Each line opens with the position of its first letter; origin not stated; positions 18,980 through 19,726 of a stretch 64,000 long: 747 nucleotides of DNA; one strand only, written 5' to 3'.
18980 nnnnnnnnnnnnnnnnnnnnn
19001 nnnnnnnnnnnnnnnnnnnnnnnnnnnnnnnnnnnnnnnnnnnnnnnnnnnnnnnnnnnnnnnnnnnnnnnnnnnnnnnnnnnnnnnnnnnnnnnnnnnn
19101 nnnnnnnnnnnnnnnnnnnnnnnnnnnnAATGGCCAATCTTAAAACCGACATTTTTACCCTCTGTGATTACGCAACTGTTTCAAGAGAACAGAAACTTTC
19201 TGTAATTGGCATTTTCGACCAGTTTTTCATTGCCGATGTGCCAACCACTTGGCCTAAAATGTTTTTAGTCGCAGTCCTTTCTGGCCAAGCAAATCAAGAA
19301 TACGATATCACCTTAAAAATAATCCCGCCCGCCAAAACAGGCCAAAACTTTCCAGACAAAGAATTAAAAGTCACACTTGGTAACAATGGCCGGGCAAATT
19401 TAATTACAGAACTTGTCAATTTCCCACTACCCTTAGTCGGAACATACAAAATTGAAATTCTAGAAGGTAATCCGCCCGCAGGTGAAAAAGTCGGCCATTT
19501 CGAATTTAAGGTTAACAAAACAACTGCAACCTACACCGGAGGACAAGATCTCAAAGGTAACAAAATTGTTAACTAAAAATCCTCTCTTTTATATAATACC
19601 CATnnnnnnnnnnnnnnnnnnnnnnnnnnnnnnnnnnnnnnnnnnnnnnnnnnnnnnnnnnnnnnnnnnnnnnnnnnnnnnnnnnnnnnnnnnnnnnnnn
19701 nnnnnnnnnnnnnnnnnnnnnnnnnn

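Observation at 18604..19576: Two uncharacterised genes inserted between dnaK and dnaJ inside the CIRCE/HrcA-controlled heat-shock operon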

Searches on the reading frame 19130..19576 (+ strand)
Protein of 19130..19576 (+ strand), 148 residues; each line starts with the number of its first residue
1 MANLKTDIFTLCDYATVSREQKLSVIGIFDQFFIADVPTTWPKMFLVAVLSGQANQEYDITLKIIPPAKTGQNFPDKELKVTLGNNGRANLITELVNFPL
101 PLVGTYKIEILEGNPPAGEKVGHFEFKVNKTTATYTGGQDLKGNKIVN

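Call 3: search_protein_families(library=pfam, proteins=[window:19130-19576:+], max_evalue=1)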
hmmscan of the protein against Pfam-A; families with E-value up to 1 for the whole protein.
window:19130-19576:+ (148 aa): 2 families
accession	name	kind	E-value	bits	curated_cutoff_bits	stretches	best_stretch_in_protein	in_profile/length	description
PF22091.2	DUF6941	-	2.6e-16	60.5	27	1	8-111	2-111/125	Family of unknown function (DUF6941)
PF01054.23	MMTV_SAg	-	0.02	15.6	25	1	106-148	32-74/92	Mouse mammary tumour virus superantigen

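Call 4: search_protein_families(library=ncbifam, proteins=[window:19130-19576:+], max_evalue=1)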
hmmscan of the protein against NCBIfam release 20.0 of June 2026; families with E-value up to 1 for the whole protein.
window:19130-19576:+ (148 aa): 0 families

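Call 7: find_homologous_proteins(query=window:19130-19576:+)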
Query window:19130-19576:+ (148 aa): 183 proteins with E <= 0.001 among 194 candidates; the best 120 are listed.
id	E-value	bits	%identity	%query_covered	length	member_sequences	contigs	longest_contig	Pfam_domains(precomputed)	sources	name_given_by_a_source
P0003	2.3e-93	328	100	100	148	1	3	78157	PF22091.3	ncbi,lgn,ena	-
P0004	8.5e-78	277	85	100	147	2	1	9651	PF22091.3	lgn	-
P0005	8.1e-71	255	81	100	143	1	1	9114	PF22091.3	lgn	-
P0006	2.7e-70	253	81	100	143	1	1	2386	PF22091.3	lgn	-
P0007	1.1e-69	251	80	100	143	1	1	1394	PF22091.3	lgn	-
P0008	1.1e-68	248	79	100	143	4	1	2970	PF22091.3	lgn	-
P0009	1.4e-68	247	79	99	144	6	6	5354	PF22091.3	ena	-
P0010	4.4e-68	246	80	100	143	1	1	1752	PF22091.3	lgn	-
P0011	6.1e-68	245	76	100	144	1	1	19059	PF22091.3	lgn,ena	-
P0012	5.0e-67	242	78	100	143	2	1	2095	PF22091.3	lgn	-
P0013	6.8e-67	242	78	99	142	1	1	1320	PF22091.3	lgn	-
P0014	7.1e-66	239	76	100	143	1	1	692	PF22091.3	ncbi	-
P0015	8.8e-66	238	75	99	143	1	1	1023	PF22091.3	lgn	-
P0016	1.4e-65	238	78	100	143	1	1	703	PF22091.3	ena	-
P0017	4.7e-65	236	76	100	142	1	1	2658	PF22091.3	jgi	jgi:hypothetical protein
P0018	5.6e-65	236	77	99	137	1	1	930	PF22091.3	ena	-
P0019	5.8e-65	236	78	100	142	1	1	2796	PF22091.3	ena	-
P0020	1.2e-64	235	77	98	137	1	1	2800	PF22091.3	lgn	-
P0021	4.5e-64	233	75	100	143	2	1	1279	PF22091.3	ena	-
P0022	6.1e-64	232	75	100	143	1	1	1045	PF22091.3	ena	-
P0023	7.8e-64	232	74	99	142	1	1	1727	PF22091.3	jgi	jgi:hypothetical protein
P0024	9.1e-64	232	76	100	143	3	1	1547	PF22091.3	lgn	-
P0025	3.3e-63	230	79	91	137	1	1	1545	PF22091.3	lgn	-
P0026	3.5e-63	230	73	100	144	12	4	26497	PF22091.3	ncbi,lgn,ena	ncbi:MAG: hypothetical protein AAB639_00505 [Patescibacteria group bacterium]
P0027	4.2e-63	230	74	100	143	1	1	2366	PF22091.3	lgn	-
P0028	5.0e-63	229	74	100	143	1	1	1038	PF22091.3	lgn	-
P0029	1.0e-62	228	74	100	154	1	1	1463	PF22091.3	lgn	-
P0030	3.4e-62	227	71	100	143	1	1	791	PF22091.3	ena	-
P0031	7.2e-62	226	73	100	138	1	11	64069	PF22091.3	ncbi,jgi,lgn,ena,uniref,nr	ncbi:hypothetical protein A2870_04690 [Candidatus Curtissbacteria bacterium RIFCSPHIGHO2_01_FULL_41_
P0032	8.7e-62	225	74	94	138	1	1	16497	PF22091.3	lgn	-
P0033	4.2e-61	223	72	100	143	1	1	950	PF22091.3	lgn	-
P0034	4.4e-61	223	70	100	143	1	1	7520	PF22091.3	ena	-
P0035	4.5e-61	223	73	100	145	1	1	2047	PF22091.3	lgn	-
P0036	1.4e-60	221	74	100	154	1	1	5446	PF22091.3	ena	-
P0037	2.6e-60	220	68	100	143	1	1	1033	PF22091.3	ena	-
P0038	3.5e-60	220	71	100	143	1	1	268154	PF22091.3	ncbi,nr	ncbi:MAG: hypothetical protein NUV69_02965 [Candidatus Curtissbacteria bacterium]|nr:hypothetical pr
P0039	3.9e-60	220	73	94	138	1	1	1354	PF22091.3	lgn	-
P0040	6.2e-60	219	73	94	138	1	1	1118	PF22091.3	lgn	-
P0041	1.2e-59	218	71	99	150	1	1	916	PF22091.3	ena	-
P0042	1.4e-59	218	72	94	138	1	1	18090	PF22091.3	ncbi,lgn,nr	ncbi:MAG: hypothetical protein Q8P25_04800 [Candidatus Curtissbacteria bacterium]|nr:hypothetical pr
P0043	2.3e-59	217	67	100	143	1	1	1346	PF22091.3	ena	-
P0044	2.4e-59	217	70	98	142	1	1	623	PF22091.3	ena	-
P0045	4.6e-59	216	84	78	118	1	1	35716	PF22091.3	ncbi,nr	ncbi:MAG TPA: hypothetical protein VLE91_00355 [Candidatus Saccharimonadales bacterium]|nr:hypotheti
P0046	5.9e-59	216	72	98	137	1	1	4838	PF22091.3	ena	-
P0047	1.1e-58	215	71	100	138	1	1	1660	PF22091.3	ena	-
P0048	1.5e-58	215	67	100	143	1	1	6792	PF22091.3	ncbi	-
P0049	2.3e-58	214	72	98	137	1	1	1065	PF22091.3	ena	-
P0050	5.0e-58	213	70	100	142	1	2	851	PF22091.3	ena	-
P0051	1.1e-57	212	68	100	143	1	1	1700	PF22091.3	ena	-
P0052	1.4e-57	212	66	100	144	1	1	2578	PF22091.3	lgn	-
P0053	1.6e-57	211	61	100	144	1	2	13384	PF22091.3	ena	-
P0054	2.1e-57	211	66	100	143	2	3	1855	PF22091.3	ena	-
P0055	3.0e-57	211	66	100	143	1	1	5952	PF22091.3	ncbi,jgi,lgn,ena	-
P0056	3.3e-57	210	65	100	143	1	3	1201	PF22091.3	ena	-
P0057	4.2e-57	210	68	100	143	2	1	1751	PF22091.3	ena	-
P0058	5.0e-57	210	66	100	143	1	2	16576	PF22091.3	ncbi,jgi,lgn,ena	-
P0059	7.8e-57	209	65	100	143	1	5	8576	PF22091.3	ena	-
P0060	1.0e-56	209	62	100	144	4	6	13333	PF22091.3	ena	-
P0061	1.2e-56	209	65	100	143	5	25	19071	PF22091.3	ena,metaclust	metaclust:\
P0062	7.0e-56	206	66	100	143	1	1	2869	PF22091.3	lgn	-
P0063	7.7e-56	206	64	100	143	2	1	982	PF22091.3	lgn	-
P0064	9.2e-56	206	64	100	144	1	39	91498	PF22091.3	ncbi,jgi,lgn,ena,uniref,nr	ncbi:hypothetical protein A3A54_02765 [Candidatus Curtissbacteria bacterium RIFCSPLOWO2_01_FULL_39_6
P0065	1.4e-55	205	65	100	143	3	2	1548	PF22091.3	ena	-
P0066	1.7e-55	205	67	98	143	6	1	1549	PF22091.3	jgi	-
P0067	2.0e-55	205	65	99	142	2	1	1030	PF22091.3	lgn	-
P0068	2.6e-55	204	64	100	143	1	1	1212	PF22091.3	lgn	-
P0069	2.7e-55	204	64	100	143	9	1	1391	PF22091.3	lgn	-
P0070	2.9e-55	204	66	100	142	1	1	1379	PF22091.3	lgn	-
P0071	3.8e-55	204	64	100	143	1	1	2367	PF22091.3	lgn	-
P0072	4.5e-55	203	63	100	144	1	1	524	PF22091.3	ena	-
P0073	4.9e-55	203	64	100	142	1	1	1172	PF22091.3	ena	-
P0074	6.3e-55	203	61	100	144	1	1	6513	PF22091.3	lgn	-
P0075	7.1e-55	203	62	100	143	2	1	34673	PF22091.3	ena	-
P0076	3.2e-54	201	63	100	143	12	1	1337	PF22091.3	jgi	-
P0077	3.3e-54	201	63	100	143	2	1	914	PF22091.3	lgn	-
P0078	3.7e-54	201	60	100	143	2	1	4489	PF22091.3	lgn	-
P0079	4.1e-54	200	61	100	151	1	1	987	PF22091.3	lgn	-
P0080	4.8e-54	200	62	100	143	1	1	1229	PF22091.3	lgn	-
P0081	6.5e-54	200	59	100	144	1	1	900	PF22091.3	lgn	-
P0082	1.3e-53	199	60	100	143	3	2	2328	PF22091.3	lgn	-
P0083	1.3e-53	199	59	100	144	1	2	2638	PF22091.3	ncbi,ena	-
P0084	1.3e-53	199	63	100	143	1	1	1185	PF22091.3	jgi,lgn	-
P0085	1.5e-53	199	61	100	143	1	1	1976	PF22091.3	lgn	-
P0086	1.5e-53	199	65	100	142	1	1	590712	PF22091.3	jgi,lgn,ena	-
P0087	1.7e-53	198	64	100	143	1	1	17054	PF22091.3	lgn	-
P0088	1.8e-53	198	62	100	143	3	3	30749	PF22091.3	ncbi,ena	-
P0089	2.0e-53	198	64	100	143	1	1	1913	PF22091.3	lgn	-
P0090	2.1e-53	198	62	100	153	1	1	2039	PF22091.3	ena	-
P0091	2.2e-53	198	63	100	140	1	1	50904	PF22091.3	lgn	-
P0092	2.5e-53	198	63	100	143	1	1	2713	PF22091.3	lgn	-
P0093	2.6e-53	198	62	100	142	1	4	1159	PF22091.3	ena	-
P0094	4.0e-53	197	63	100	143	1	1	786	PF22091.3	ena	-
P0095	4.1e-53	197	61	100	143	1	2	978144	PF22091.3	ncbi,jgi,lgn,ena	-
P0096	5.8e-53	197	67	91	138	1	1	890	PF22091.3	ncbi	-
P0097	1.0e-52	196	64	100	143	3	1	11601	PF22091.3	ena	-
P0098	1.3e-52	196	62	100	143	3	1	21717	PF22091.3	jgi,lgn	-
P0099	1.3e-52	196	62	98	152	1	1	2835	PF22091.3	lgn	-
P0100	1.3e-52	195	60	100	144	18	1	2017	PF22091.3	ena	-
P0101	1.3e-52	195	58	100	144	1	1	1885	PF22091.3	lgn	-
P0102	1.4e-52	195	59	100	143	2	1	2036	PF22091.3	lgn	-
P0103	1.5e-52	195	61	100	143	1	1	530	PF22091.3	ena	-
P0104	1.6e-52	195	59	100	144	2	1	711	PF22091.3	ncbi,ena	-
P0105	1.8e-52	195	65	91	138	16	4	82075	PF22091.3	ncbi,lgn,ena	-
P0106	1.9e-52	195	63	100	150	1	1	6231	PF22091.3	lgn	-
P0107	2.1e-52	195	63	100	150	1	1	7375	PF22091.3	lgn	-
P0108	2.4e-52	195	62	99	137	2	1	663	PF22091.3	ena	-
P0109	2.4e-52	195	66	93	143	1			PF22091.3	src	-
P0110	2.7e-52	194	64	100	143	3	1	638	PF22091.3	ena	-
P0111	2.8e-52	194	61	100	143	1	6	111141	PF22091.3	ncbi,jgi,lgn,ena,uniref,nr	ncbi:MAG: hypothetical protein UU23_C0005G0008 [Candidatus Curtissbacteria bacterium GW2011_GWA1_40_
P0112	3.3e-52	194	59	100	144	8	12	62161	PF22091.3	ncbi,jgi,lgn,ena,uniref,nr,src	ncbi:hypothetical protein A3A60_01770 [Candidatus Curtissbacteria bacterium RIFCSPLOWO2_01_FULL_42_2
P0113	3.5e-52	194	62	100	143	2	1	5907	PF22091.3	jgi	-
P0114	3.9e-52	194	62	100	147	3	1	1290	PF22091.3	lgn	-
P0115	6.5e-52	193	59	100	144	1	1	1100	PF22091.3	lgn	-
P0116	6.6e-52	193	61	100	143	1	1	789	PF22091.3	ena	-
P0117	7.1e-52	193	59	100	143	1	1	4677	PF22091.3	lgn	-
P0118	8.6e-52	193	64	99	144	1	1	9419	PF22091.3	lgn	-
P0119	1.1e-51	193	61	100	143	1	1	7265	PF22091.3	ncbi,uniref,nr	ncbi:hypothetical protein A2164_00285 [Candidatus Curtissbacteria bacterium RBG_13_35_7]|uniref:Unch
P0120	1.3e-51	192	62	100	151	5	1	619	PF22091.3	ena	-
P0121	2.1e-51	192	60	100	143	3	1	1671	PF22091.3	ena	-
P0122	2.1e-51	192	61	100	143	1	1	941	PF22091.3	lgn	-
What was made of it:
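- ORF2 is conserved in 183 proteins (call 7) and matches a curated Pfam family (call 3).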

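Call 9: find_encoding_contigs(protein=P0038, flank=6000, max_places=3)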
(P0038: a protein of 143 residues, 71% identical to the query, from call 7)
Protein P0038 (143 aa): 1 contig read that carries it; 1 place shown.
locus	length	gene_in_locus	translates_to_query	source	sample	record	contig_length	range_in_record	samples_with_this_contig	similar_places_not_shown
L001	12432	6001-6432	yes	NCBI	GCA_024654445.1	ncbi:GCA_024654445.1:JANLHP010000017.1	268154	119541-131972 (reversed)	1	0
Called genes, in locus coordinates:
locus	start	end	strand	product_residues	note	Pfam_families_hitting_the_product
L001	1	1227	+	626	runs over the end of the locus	PF00009:GTP_EFTU, PF03144:GTP_EFTU_D2, PF14492:EFG_III (weak), PF00679:EFG_C, PF06421:LepA_C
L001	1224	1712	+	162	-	PF00293:NUDIX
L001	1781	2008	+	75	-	-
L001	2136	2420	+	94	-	-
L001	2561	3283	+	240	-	PF03444:WHD_HrcA (weak), PF01628:HrcA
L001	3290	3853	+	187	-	PF01025:GrpE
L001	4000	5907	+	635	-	PF00012:HSP70, PF06723:MreB_Mbl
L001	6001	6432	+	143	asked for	PF22091:DUF6941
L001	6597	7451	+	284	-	PF00226:DnaJ, PF01556:DnaJ_C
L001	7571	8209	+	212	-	PF12686:DUF3800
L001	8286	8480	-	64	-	PF18929:DUF5678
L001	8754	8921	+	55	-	-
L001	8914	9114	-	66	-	-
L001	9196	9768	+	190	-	-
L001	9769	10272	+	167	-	-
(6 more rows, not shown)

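Call 10: find_encoding_contigs(protein=P0064, flank=6000, max_places=3)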
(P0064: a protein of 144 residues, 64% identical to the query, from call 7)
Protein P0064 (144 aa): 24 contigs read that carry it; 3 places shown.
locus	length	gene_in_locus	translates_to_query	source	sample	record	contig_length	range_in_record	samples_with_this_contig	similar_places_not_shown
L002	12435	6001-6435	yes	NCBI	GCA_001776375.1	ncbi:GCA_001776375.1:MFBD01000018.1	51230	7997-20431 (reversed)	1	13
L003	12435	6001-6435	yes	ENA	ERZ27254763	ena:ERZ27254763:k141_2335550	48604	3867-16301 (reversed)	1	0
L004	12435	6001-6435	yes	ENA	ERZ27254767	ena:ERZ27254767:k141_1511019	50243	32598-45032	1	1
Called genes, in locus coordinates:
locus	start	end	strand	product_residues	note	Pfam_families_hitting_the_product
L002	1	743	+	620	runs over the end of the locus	PF00009:GTP_EFTU, PF03144:GTP_EFTU_D2, PF14492:EFG_III (weak), PF00679:EFG_C, PF06421:LepA_C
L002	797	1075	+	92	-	-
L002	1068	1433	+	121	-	PF01850:PIN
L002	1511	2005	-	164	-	-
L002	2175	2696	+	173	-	PF00293:NUDIX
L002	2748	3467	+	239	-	PF01628:HrcA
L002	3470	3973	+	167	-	PF01025:GrpE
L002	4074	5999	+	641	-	PF00012:HSP70, PF06723:MreB_Mbl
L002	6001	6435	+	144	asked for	PF22091:DUF6941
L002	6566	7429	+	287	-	PF00226:DnaJ, PF01556:DnaJ_C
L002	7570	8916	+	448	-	PF08529:NusA_N, PF13184:KH_NusA_1st, PF26594:KH_NusA_2nd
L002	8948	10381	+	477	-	PF00009:GTP_EFTU, PF00071:Ras (weak), PF00350:Dynamin_N (faint), PF01926:MMR_HSR1, PF02421:FeoB_N (weak), PF22042:EF-G_D2, PF11987:IF-2, PF03144:GTP_EFTU_D2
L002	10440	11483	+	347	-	-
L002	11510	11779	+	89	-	PF00312:Ribosomal_S15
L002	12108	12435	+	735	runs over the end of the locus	PF01138:RNase_PH, PF03725:RNase_PH_C, PF01138:RNase_PH, PF03725:RNase_PH_C (weak), PF00013:KH_1, PF00575:S1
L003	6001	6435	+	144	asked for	PF22091:DUF6941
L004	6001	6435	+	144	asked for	PF22091:DUF6941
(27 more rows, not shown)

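Call 11: find_encoding_contigs(protein=P0095, flank=6000, max_places=3)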
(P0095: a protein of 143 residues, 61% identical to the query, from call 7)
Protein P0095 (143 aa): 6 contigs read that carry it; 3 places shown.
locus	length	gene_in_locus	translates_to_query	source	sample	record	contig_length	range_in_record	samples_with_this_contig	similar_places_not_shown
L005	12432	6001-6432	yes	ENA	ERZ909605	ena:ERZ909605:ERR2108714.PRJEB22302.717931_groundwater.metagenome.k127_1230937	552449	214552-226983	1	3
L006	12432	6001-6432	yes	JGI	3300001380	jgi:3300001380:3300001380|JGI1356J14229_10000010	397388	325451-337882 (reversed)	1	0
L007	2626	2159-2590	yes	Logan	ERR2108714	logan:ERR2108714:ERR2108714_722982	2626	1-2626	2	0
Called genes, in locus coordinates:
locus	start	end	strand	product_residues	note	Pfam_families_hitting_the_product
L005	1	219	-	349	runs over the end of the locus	-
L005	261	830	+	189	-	PF13302:Acetyltransf_3, PF13420:Acetyltransf_4 (weak), PF13523:Acetyltransf_8, PF00583:Acetyltransf_1, PF13508:Acetyltransf_7 (weak)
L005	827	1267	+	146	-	PF00293:NUDIX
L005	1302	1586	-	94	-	-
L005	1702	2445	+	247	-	PF14333:DUF4389 (faint)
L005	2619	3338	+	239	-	PF03444:WHD_HrcA (weak), PF01628:HrcA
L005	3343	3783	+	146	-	PF01025:GrpE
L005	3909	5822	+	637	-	PF00012:HSP70, PF06723:MreB_Mbl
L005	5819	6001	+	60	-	-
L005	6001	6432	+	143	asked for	PF22091:DUF6941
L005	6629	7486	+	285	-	PF00226:DnaJ, PF01556:DnaJ_C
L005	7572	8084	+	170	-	PF01381:HTH_3, PF13560:HTH_31 (faint), PF11950:DUF3467 (weak)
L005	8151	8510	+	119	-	PF01042:Ribonuc_L-PSP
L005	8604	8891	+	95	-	PF04365:BrnT_toxin (weak)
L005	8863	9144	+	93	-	PF12441:CopG_antitoxin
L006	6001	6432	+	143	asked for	PF22091:DUF6941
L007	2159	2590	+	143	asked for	PF22091:DUF6941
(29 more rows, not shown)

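Call 15: find_related_loci(query=A1, collection=genome_contigs, flank=5000)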
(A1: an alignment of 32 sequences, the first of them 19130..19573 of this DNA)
Query A1 (148 aa) in genome_contigs; peptide patterns used: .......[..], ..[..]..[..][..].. (x = any residue, [..] = any of these).
109 stretches matched a pattern; 18 encode a relative of the query (tblastn E <= 1e-3); 18 distinct loci.
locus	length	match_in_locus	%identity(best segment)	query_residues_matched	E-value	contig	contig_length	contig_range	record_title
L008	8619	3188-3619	73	1-148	1e-69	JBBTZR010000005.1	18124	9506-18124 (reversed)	MAG: Patescibacteria group bacterium isolate H41-bin136_1 H41_bin136_1_000000000005, whole genome shotgun sequence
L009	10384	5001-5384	83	4-135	8e-70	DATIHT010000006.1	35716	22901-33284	MAG TPA_asm: Candidatus Saccharimonadales bacterium isolate SMAG_U15645 k141_724375, whole genome shotgun sequence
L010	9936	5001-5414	73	1-148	7e-68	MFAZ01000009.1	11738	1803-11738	MAG: Candidatus Curtissbacteria bacterium RIFCSPHIGHO2_01_FULL_41_11 rifcsphigho2_01_scaffold_15447, whole genome shotgu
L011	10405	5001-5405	72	1-139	1e-65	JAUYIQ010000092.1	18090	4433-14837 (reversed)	MAG: Candidatus Curtissbacteria bacterium isolate C24_metabat.bin.101_sub C24_k141_678894, whole genome shotgun sequence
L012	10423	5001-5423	66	3-148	8e-64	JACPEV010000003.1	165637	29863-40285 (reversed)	MAG: Candidatus Curtissbacteria bacterium isolate NC_groundwater_344_Ag_B-0.1um_41_20 GD18-4_B1_scaffold_129096, whole g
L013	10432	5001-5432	64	1-148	5e-63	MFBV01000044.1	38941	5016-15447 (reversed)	MAG: Candidatus Curtissbacteria bacterium RIFCSPLOWO2_02_FULL_40_11 rifcsplowo2_02_scaffold_773, whole genome shotgun se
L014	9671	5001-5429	62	1-148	9e-62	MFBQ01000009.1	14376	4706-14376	MAG: Candidatus Curtissbacteria bacterium RIFCSPLOWO2_01_FULL_41_18 rifcsplowo2_01_scaffold_12775, whole genome shotgun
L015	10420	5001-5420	66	4-148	2e-61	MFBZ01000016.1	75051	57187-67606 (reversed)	MAG: Candidatus Curtissbacteria bacterium RIFCSPLOWO2_12_FULL_41_16 rifcsplowo2_12_scaffold_398, whole genome shotgun se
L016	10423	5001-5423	64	3-148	4e-61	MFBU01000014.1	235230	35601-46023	MAG: Candidatus Curtissbacteria bacterium RIFCSPLOWO2_02_41_11 rifcsplowo2_02_sub10_scaffold_3, whole genome shotgun seq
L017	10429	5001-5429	62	1-148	3e-61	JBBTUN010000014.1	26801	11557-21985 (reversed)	MAG: Patescibacteria group bacterium isolate H41-bin134_1 H41_bin134_1_000000000014, whole genome shotgun sequence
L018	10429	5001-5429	59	1-148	1e-59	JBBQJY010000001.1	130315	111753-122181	MAG: Candidatus Curtissbacteria bacterium isolate Co_metawrap_659 Cmw_659_k141_28003135_length_130315_cov_9.9968, whole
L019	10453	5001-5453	62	1-148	2e-59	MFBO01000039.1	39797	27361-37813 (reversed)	MAG: Candidatus Curtissbacteria bacterium RIFCSPLOWO2_01_FULL_38_11b rifcsplowo2_01_scaffold_8121, whole genome shotgun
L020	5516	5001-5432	59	1-148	2e-58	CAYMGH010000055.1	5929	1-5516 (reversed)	MAG TPA_asm: uncultured Gammaproteobacteria bacterium isolate SRP269290_co1_900 genome assembly, contig: NODE_24018_leng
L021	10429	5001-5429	61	1-148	5e-58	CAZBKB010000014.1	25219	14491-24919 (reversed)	MAG TPA_asm: uncultured Gammaproteobacteria bacterium isolate SRP050083_co1_19 genome assembly, contig: NODE_725_length_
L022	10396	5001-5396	65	1-135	4e-58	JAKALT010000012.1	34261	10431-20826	MAG: bacterium isolate WY5.bin133 NODE_1809_length_34261_cov_2.055751, whole genome shotgun sequence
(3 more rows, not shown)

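Call 22: predict_structure(alignment_id=A1)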
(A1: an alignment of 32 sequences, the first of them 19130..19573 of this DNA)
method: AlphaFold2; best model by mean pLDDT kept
length: 148 residues; sequences in the alignment: 32
mean_pLDDT: 69.4   pTM: 0.62
mean pLDDT of the five models: 69.4, 67.1, 64.6, 64.5, 64.0
residues with pLDDT >= 90: 6; 70-90: 82; 50-70: 24; < 50: 36
segments of 3 or more residues with pLDDT < 50: 15-37, 133-139, 145-148
pLDDT, mean of each block of 10 residues (from residue 1): 72 44 34 47 75 90 87 84 88 75 84 80 78 51 49
secondary structure, 60 per line:
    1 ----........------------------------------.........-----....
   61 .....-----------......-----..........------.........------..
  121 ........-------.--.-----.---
elements in order: E5-12 E43-51 E57-65 E77-82 E88-97 E104-112 E119-128
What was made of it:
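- Its most conserved segment, residues 15-37, is unresolved (call 22).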

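Call 25: search_solved_structures(query=A1, max_evalue=10)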
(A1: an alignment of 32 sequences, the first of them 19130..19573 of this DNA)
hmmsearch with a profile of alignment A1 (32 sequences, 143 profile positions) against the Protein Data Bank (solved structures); distinct sequences matched with E-value up to 10: 1.
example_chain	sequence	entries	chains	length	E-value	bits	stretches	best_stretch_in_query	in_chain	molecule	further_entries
6z3u_A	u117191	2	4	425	0.71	13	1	5-52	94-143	CYCLIN domain-containing protein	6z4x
